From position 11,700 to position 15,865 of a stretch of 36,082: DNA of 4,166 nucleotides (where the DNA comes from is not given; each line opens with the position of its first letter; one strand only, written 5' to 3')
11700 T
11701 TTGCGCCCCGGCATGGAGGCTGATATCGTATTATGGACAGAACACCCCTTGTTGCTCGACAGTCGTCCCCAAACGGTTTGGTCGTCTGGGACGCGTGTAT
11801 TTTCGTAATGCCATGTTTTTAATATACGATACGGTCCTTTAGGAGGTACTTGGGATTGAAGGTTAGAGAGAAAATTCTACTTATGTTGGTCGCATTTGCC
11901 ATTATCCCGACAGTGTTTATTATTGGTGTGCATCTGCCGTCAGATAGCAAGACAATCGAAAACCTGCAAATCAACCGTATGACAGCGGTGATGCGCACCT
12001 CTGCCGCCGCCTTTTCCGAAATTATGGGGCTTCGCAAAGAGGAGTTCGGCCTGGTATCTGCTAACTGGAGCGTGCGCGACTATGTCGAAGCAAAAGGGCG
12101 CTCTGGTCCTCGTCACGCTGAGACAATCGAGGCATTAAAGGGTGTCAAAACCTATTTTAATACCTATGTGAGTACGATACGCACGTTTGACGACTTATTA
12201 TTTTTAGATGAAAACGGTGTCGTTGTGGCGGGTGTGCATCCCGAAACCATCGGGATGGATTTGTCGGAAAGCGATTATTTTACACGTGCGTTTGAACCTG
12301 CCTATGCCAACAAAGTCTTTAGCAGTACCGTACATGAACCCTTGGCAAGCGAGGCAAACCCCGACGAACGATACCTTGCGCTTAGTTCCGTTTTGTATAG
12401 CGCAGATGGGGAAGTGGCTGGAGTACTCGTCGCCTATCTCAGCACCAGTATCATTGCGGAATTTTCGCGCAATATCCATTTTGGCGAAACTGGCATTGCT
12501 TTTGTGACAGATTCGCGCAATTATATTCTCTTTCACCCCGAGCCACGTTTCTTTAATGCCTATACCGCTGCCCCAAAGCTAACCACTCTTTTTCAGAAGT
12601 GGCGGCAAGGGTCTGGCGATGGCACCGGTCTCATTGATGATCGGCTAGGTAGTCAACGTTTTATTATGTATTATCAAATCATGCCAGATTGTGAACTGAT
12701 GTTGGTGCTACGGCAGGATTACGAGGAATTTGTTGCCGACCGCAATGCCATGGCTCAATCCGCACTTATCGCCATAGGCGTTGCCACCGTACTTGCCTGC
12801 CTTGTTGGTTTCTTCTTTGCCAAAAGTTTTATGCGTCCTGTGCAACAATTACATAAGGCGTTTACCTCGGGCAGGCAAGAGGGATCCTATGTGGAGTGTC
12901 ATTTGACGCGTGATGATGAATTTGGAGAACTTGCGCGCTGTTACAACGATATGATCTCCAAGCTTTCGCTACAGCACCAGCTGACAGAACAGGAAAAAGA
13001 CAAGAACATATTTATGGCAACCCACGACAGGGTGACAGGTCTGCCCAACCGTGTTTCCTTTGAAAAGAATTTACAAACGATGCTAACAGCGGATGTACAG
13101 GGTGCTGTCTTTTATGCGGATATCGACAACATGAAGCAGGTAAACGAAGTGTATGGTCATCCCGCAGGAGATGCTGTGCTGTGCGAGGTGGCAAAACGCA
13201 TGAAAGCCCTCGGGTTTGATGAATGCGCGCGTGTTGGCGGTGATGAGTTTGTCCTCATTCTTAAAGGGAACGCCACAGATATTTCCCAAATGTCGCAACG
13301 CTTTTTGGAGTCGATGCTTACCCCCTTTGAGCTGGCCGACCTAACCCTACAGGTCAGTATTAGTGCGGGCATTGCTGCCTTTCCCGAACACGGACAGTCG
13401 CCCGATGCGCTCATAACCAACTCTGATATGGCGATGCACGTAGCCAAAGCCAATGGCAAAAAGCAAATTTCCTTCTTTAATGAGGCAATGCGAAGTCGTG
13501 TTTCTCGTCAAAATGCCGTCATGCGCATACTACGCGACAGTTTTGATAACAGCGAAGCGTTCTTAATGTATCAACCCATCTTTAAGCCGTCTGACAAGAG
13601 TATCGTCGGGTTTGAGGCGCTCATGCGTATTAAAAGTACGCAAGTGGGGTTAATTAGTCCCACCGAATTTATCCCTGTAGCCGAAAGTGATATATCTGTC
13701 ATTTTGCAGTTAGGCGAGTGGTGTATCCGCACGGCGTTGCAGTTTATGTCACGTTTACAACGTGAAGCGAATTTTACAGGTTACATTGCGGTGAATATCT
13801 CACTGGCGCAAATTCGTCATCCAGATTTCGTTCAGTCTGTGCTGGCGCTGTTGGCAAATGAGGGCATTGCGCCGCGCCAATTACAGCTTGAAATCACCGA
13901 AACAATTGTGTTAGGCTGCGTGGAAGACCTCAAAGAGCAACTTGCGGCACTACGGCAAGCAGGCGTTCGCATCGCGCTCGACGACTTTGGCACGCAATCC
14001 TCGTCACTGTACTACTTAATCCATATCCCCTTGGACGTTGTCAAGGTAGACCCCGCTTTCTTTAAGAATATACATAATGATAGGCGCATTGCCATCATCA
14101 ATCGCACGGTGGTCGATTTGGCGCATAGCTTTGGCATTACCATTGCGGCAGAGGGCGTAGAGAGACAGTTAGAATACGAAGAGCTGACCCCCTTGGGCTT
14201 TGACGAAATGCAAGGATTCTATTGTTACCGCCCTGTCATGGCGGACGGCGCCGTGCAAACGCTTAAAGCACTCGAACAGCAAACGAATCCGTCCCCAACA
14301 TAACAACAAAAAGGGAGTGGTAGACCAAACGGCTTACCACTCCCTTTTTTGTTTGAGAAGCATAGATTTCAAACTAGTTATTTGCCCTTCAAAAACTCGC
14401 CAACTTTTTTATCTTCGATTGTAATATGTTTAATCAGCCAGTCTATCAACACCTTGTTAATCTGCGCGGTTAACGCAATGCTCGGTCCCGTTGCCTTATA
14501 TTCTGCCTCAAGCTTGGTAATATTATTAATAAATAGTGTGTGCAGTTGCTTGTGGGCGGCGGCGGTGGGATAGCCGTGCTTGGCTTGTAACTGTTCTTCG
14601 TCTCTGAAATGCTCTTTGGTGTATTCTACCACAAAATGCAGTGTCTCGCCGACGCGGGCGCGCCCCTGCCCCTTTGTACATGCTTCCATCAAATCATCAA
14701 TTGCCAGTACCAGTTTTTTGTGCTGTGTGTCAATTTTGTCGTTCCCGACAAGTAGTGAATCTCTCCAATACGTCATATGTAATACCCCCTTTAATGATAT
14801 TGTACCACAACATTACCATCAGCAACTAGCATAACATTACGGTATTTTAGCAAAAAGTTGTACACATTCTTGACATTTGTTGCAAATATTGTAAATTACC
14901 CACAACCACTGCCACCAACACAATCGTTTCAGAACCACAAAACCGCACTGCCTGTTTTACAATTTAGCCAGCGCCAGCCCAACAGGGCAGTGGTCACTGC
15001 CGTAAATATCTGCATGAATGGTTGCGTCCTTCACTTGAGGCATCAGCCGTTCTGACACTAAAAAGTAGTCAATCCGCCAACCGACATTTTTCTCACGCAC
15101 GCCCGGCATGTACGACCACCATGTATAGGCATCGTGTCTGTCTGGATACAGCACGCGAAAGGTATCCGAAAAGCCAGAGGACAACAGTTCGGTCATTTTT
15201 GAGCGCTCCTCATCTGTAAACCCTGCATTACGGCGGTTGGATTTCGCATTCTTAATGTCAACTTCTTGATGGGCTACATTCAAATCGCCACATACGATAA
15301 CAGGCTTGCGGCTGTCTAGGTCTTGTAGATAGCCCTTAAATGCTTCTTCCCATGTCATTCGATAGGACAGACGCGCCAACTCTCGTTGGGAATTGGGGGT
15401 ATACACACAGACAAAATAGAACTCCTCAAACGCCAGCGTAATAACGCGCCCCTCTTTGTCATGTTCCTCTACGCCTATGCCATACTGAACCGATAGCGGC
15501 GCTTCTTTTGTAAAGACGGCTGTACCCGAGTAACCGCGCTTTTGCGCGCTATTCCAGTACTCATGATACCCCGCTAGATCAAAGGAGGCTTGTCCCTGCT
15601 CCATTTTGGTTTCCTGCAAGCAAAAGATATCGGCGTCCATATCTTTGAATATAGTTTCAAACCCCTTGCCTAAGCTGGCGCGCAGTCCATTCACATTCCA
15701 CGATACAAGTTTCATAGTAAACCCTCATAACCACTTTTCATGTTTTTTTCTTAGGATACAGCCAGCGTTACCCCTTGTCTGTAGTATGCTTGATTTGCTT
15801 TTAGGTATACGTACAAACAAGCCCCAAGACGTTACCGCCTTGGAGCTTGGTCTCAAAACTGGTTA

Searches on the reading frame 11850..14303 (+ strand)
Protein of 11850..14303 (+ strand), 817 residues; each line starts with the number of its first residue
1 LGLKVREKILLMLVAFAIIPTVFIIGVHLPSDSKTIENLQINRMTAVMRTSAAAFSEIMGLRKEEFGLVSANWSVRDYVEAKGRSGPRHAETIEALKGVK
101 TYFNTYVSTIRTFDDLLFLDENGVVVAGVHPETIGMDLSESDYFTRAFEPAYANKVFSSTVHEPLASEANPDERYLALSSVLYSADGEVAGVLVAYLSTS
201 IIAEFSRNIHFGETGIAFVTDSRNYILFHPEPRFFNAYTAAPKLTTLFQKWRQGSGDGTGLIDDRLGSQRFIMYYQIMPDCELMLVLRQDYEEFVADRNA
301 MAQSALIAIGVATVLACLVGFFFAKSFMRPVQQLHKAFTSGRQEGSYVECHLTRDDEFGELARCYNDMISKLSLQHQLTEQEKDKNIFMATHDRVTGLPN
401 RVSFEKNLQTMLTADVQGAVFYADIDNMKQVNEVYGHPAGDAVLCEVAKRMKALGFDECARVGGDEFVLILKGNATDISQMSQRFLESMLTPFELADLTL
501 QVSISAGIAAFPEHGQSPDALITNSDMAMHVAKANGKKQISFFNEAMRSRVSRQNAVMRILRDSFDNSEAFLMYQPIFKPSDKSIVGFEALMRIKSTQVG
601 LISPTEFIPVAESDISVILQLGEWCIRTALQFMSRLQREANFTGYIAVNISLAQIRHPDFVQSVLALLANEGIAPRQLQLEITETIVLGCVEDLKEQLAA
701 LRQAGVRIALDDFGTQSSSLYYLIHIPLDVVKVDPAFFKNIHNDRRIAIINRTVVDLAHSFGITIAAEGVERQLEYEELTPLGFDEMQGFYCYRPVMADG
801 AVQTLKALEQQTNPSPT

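Call 11: search_protein_families(library=pfam, proteins=[window:11850-14303:+], max_evalue=0.00001)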
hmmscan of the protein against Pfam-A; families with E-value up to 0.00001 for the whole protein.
window:11850-14303:+ (817 aa): 3 families
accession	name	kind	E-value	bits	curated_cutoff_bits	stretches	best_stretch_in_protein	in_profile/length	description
PF00563.25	EAL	-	5.9e-60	203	31.3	1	559-795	2-236/236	EAL domain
PF00990.26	GGDEF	-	3.8e-34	118.2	23.8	1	390-538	1-160/161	Diguanylate cyclase, GGDEF domain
PF02743.24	dCache_1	-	3.4e-17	63.2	45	1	107-286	62-238/240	Cache domain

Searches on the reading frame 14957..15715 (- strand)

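Call 11: search_protein_families(library=pfam, proteins=[window:14957-15715:-], max_evalue=0.00001)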
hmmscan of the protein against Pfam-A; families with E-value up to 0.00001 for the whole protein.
window:14957-15715:- (252 aa): 2 families
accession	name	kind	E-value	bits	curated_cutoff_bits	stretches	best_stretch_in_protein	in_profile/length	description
PF03372.29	Exo_endo_phos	-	6.5e-34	118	24.5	1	4-242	1-225/225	Endonuclease/Exonuclease/phosphatase family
PF14529.12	Exo_endo_phos_2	-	3.5e-06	27.3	27.4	0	100-245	2-116/117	Endonuclease-reverse transcriptase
